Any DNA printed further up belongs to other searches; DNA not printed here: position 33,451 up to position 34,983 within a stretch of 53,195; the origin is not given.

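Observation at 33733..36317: Orphan cluster of three pilin/pseudopilin-like proteins with no assembly machinery nearby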

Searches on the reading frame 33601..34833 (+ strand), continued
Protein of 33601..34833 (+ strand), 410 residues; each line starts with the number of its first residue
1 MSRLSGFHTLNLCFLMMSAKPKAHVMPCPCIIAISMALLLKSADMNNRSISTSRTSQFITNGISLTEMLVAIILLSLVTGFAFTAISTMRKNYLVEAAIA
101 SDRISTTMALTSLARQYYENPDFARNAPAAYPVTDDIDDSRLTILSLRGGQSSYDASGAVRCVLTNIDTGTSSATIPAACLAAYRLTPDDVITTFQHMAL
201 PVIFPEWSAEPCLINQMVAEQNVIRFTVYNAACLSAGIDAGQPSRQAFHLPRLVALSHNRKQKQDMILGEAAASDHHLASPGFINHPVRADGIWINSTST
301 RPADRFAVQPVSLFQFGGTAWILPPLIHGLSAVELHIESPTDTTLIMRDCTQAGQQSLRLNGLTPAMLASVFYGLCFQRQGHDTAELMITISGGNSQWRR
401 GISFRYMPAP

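Call 52: find_encoding_contigs(protein=P0083, flank=10000, max_places=3)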
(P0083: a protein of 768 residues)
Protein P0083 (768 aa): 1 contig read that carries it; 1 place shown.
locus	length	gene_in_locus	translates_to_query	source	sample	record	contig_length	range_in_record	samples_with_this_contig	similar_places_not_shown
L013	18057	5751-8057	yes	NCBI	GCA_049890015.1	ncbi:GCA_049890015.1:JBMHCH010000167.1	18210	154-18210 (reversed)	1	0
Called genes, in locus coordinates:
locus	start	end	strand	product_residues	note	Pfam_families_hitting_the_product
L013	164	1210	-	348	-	PF00581:Rhodanese, PF26341:AAA_SelU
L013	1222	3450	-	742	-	PF07992:Pyr_redox_2, PF00070:Pyr_redox (faint), PF00586:AIRS, PF02769:AIRS_C (weak)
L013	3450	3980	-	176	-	PF01613:Flavin_Reduct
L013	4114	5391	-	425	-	PF05977:MFS_3 (faint), PF07690:MFS_1, PF12832:MFS_1_like (faint), PF00083:Sugar_tr (faint), PF06779:MFS_4, PF07690:MFS_1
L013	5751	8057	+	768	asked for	-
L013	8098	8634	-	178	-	-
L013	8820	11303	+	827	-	PF13385:Laminin_G_3, PF02210:Laminin_G_2 (weak)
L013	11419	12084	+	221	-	PF01135:PCMT, PF08242:Methyltransf_12 (faint), PF13649:Methyltransf_25 (weak)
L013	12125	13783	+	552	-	PF02321:OEP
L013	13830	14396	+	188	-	-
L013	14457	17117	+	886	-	PF00133:tRNA-synt_1, PF09334:tRNA-synt_1g (weak), PF13603:tRNA-synt_1_2 (weak), PF09334:tRNA-synt_1g (weak), PF08264:Anticodon_1, PF10458:Val_tRNA-synt_C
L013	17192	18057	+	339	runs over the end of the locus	PF00920:ILVD_EDD_N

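Call 53: find_encoding_contigs(protein=P0070, flank=10000, max_places=3)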
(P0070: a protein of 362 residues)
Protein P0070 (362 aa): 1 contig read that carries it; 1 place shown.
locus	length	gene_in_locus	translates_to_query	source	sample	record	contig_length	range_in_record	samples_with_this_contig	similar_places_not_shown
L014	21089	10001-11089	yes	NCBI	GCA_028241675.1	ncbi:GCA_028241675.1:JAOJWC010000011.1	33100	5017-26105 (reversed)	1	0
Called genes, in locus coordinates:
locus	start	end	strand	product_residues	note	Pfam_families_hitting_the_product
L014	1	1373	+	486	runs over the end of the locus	PF00171:Aldedh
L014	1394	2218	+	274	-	PF00106:adh_short, PF13561:adh_short_C2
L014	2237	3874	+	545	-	PF01145:Band_7, PF15975:Flot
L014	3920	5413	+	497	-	PF00171:Aldedh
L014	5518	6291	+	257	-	PF08220:HTH_DeoR, PF08279:HTH_11 (weak), PF00455:DeoRC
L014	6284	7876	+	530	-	PF01266:DAO, PF16901:DAO_C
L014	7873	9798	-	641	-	PF01494:FAD_binding_3, PF07976:Phe_hydrox_dim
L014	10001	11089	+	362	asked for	-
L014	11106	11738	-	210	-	-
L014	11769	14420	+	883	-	PF13385:Laminin_G_3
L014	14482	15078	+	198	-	PF13302:Acetyltransf_3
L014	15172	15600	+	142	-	PF03928:HbpS-like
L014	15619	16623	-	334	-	PF00248:Aldo_ket_red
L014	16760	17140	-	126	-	-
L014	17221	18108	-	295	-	PF00892:EamA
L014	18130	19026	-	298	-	PF00892:EamA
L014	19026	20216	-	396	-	PF01053:Cys_Met_Meta_PP, PF00155:Aminotran_1_2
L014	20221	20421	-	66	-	PF08410:DUF1737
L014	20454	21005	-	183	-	PF00072:Response_reg, PF13556:HTH_30 (faint)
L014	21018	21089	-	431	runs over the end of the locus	PF02518:HATPase_c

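Call 56: search_protein_families(library=pfam, proteins=[L012:11745-14093:+, L013:8820-11303:+, L014:11769-14420:+, L013:5751-8057:+, L012:11093-11677:-, L013:8098-8634:-, L014:11106-11738:-, L012:10001-11092:+, L014:10001-11089:+, L012:14290-15156:+], max_evalue=0.01)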
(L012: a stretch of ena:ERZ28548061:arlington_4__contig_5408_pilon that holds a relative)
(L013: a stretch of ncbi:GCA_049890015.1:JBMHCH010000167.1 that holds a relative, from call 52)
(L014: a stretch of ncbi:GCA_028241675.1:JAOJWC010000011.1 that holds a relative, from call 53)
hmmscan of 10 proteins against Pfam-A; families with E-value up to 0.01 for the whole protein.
L012:11745-14093:+ (782 aa): 2 families
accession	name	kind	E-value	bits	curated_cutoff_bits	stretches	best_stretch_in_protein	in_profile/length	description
PF13385.13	Laminin_G_3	-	2.7e-13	50.8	27.6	1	95-254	3-150/151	Concanavalin A-like lectin/glucanases superfamily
PF07963.17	N_methyl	-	8.9e-05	22.4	21.2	1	5-25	6-26/27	Prokaryotic N-terminal methylation motif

L013:8820-11303:+ (827 aa): 4 families
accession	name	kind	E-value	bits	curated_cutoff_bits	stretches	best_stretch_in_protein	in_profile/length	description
PF13385.13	Laminin_G_3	-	1.4e-20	74.4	27.6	1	131-275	18-150/151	Concanavalin A-like lectin/glucanases superfamily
PF02210.31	Laminin_G_2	-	2.5e-06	28.4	22.9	1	161-265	21-123/126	Laminin G domain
PF07963.17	N_methyl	-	0.0016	18.4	21.2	1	17-37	6-26/27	Prokaryotic N-terminal methylation motif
PF05488.18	PAAR_motif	-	0.0052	17.4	27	0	201-228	6-32/70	PAAR motif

L014:11769-14420:+ (883 aa): 3 families
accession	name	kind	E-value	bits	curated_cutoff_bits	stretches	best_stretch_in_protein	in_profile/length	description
PF13385.13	Laminin_G_3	-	1.2e-18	68.1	27.6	1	118-275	16-150/151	Concanavalin A-like lectin/glucanases superfamily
PF07963.17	N_methyl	-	0.00029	20.7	21.2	1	6-30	3-27/27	Prokaryotic N-terminal methylation motif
PF00354.24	Pentaxin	-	0.0031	17.7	25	1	160-278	58-166/194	Pentaxin family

L013:5751-8057:+ (768 aa): 1 family
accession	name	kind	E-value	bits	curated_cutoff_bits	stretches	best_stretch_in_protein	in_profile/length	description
PF07963.17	N_methyl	-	5.7e-05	23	21.2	1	8-32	3-27/27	Prokaryotic N-terminal methylation motif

L012:11093-11677:- (194 aa): 0 families

L013:8098-8634:- (178 aa): 0 families

L014:11106-11738:- (210 aa): 0 families

L012:10001-11092:+ (363 aa): 1 family
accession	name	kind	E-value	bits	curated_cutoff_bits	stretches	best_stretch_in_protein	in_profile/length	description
PF07963.17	N_methyl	-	1.1e-06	28.3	21.2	1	8-28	6-26/27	Prokaryotic N-terminal methylation motif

L014:10001-11089:+ (362 aa): 1 family
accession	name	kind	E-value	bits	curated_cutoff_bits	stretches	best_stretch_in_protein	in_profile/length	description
PF07963.17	N_methyl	-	0.00036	20.4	21.2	1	14-35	5-26/27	Prokaryotic N-terminal methylation motif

L012:14290-15156:+ (288 aa): 0 families

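Call 57: search_protein_families(library=ncbifam, proteins=[L012:11745-14093:+, L013:8820-11303:+, L014:11769-14420:+, L013:5751-8057:+, L012:11093-11677:-, L013:8098-8634:-, L014:11106-11738:-, L012:10001-11092:+, L014:10001-11089:+, L012:14290-15156:+], max_evalue=0.01)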
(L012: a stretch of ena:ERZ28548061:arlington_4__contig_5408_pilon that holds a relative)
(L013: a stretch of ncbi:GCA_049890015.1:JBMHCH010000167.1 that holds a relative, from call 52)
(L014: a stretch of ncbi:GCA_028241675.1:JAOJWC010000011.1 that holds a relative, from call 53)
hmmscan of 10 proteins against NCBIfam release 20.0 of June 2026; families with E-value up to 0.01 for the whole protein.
L012:11745-14093:+ (782 aa): 0 families

L013:8820-11303:+ (827 aa): 2 families
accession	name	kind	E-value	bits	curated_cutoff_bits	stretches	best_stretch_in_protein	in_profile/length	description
TIGR02599.1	TIGR02599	subfamily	1.2e-06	28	256.5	1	17-72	1-56/361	Verru_Chthon cassette protein C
NF041013.1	T4P_ComGE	equivalog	0.0055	16.8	49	1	15-80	3-69/83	competence type IV pilus minor pilin ComGE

L014:11769-14420:+ (883 aa): 1 family
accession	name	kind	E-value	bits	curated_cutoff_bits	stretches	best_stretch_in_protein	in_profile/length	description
NF052521.1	TafC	equivalog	2.8e-06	26.7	410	1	164-276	258-357/373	TafC family fimbrial protein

L013:5751-8057:+ (768 aa): 2 families
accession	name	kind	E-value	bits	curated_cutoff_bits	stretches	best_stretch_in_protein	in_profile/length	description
TIGR02532.1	IV_pilin_GFxxxE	domain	0.0036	17.1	16.3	1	10-31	2-23/24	prepilin-type N-terminal cleavage/methylation domain-containing protein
TIGR02599.1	TIGR02599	subfamily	0.0046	16.3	256.5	1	12-76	2-66/361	Verru_Chthon cassette protein C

L012:11093-11677:- (194 aa): 0 families

L013:8098-8634:- (178 aa): 0 families

L014:11106-11738:- (210 aa): 0 families

L012:10001-11092:+ (363 aa): 2 families
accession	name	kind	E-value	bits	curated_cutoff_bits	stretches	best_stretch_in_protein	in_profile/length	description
TIGR02532.1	IV_pilin_GFxxxE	domain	6.5e-05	22.6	16.3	1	8-28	3-23/24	prepilin-type N-terminal cleavage/methylation domain-containing protein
NF007800.0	PRK10506.1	equivalog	0.0035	17.2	158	1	5-37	7-39/163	prepilin peptidase-dependent protein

L014:10001-11089:+ (362 aa): 4 families
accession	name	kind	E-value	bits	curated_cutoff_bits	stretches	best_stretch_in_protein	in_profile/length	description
TIGR02599.1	TIGR02599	subfamily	8.5e-05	21.9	256.5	1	17-77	3-63/361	Verru_Chthon cassette protein C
TIGR02532.1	IV_pilin_GFxxxE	domain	0.0033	17.2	16.3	1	18-35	6-23/24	prepilin-type N-terminal cleavage/methylation domain-containing protein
NF007800.0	PRK10506.1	equivalog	0.0076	16.1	158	0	11-44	6-39/163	prepilin peptidase-dependent protein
TIGR02523.1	type_IV_pilV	equivalog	0.008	16.7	52.2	0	14-56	2-44/139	type IV pilus modification protein PilV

L012:14290-15156:+ (288 aa): 0 families

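Call 62: find_homologous_proteins(query=A4, max_evalue=0.001)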
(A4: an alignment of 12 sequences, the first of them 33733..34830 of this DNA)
Query A4 (12 sequences) (366 aa, profile of the alignment): 15 proteins with E <= 0.001 among 8000 candidates.
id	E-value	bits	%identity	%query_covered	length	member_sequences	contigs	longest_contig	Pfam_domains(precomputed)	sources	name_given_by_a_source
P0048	1.3e-138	480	99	100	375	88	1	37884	-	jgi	jgi:hypothetical protein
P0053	3.1e-138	479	71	96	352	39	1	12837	-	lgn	-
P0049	2.5e-136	472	95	100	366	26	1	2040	-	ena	-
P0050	3.1e-136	472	95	100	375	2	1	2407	-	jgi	jgi:hypothetical protein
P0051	1.2e-135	470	91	100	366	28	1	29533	-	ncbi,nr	ncbi:MAG: hypothetical protein HOI92_09510 [Alphaproteobacteria bacterium]|nr:hypothetical protein [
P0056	1.7e-135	470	39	95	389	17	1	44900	PF07963.18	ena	-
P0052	3.4e-135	469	70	100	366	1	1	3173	-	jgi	jgi:hypothetical protein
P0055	2.1e-133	463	55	98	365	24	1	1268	-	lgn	-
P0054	2.6e-127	443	56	98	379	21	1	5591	-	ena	-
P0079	5.7e-121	422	22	54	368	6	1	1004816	-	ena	-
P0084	7.1e-112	392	24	54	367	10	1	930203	-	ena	-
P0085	1.3e-109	384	22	61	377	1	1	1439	-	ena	-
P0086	1.7e-92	328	23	58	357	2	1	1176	-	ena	-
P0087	9.7e-84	299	24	54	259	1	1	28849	-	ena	-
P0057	2.9e-24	104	96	26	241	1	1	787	-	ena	-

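Call 63: find_encoding_contigs(protein=P0079, flank=10000, max_places=2)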
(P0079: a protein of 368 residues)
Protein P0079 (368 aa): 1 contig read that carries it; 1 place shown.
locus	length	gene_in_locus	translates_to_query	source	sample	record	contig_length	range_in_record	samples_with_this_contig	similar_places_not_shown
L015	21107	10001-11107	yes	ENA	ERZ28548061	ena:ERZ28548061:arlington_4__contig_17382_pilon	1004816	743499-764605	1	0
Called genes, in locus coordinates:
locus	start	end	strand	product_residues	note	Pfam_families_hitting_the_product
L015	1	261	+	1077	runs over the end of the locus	PF12838:Fer4_7, PF13484:Fer4_16, PF00111:Fer2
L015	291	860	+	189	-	-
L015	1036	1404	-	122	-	PF22388:DUF6974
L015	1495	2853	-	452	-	PF07992:Pyr_redox_2 (weak), PF13434:Lys_Orn_oxgnase (faint), PF13454:NAD_binding_9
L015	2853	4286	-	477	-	PF00202:Aminotran_3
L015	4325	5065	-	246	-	PF00106:adh_short, PF13561:adh_short_C2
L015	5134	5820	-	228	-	PF00005:ABC_tran, PF02463:SMC_N (faint), PF13304:AAA_21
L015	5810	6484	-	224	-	PF00528:BPD_transp_1 (weak)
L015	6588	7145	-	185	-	PF10003:DUF2244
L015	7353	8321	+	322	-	PF22632:BphC_D1, PF00903:Glyoxalase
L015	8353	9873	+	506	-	PF01494:FAD_binding_3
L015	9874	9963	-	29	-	-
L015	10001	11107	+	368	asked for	-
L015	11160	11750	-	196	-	-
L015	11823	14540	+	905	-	PF13385:Laminin_G_3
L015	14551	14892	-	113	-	PF06108:DUF952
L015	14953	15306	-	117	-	PF01230:HIT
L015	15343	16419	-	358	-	PF00180:Iso_dh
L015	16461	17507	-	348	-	PF00248:Aldo_ket_red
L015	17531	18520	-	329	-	PF01263:Aldose_epim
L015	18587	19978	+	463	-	PF01266:DAO (faint), PF01593:Amino_oxidase, PF13450:NAD_binding_8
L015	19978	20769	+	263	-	PF07103:DUF1365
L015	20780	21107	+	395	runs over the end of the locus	PF02353:CMAS, PF13489:Methyltransf_23, PF01728:FtsJ (weak), PF08241:Methyltransf_11, PF08242:Methyltransf_12, PF13649:Methyltransf_25, PF13847:Methyltransf_31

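Call 64: find_encoding_contigs(protein=P0064, flank=10000, max_places=2)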
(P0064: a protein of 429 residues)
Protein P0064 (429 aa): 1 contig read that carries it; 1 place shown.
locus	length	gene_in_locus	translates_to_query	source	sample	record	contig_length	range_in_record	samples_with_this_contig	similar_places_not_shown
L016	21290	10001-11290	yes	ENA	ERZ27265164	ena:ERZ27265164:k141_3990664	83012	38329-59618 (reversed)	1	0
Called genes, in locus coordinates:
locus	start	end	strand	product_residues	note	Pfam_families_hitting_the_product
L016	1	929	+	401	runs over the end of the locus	PF00108:Thiolase_N, PF02803:Thiolase_C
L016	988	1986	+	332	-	PF02615:Ldh_2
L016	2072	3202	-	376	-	PF01321:Creatinase_N, PF00557:Peptidase_M24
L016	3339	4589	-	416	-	PF00890:FAD_binding_2 (faint), PF01266:DAO, PF07992:Pyr_redox_2 (faint)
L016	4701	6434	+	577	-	PF02776:TPP_enzyme_N, PF00205:TPP_enzyme_M, PF02775:TPP_enzyme_C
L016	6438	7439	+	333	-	-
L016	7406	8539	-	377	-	PF01266:DAO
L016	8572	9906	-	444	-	PF07690:MFS_1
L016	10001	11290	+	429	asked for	-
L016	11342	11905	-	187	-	-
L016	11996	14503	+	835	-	PF13385:Laminin_G_3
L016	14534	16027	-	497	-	PF00171:Aldedh, PF05893:LuxC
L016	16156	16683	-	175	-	PF13404:HTH_AsnC-type, PF13412:HTH_24, PF01037:AsnC_trans_reg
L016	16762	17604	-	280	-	PF13641:Glyco_tranf_2_3, PF00535:Glycos_transf_2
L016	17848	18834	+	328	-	PF10672:Methyltrans_SAM, PF03602:Cons_hypoth95 (faint)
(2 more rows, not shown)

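Call 66: predict_structure(alignment_id=A4)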
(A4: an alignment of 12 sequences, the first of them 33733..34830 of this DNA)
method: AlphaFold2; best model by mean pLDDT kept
length: 366 residues; sequences in the alignment: 12
mean_pLDDT: 74.7   pTM: 0.50
mean pLDDT of the five models: 74.7, 74.4, 72.2, 71.1, 67.3
residues with pLDDT >= 90: 69; 70-90: 175; 50-70: 94; < 50: 28
segments of 3 or more residues with pLDDT < 50: 1-18, 228-234
pLDDT, mean of each block of 10 residues (from residue 1): 38 42 68 63 63 75 79 68 80 71 74 68 88 86 86 76 75 90 87 62 74 70 63 52 59 90 93 75 64 86 93 90 84 93 83 76 85
secondary structure, 60 per line:
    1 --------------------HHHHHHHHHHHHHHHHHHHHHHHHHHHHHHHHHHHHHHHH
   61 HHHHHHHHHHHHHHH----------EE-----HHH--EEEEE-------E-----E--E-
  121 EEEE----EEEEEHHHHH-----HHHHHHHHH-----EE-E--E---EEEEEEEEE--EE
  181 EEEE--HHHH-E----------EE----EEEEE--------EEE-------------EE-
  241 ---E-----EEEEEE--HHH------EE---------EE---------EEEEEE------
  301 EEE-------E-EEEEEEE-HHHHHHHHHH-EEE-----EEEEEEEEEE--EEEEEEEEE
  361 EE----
elements in order: H21-75 E98-102 E121-124 E129-133 H134-138 H144-152 E168-176 E179-184 H187-190 E209-213 E222-224 E250-255 E289-294 E301-303 E313-319 H321-330 E332-334 E340-349 E352-362
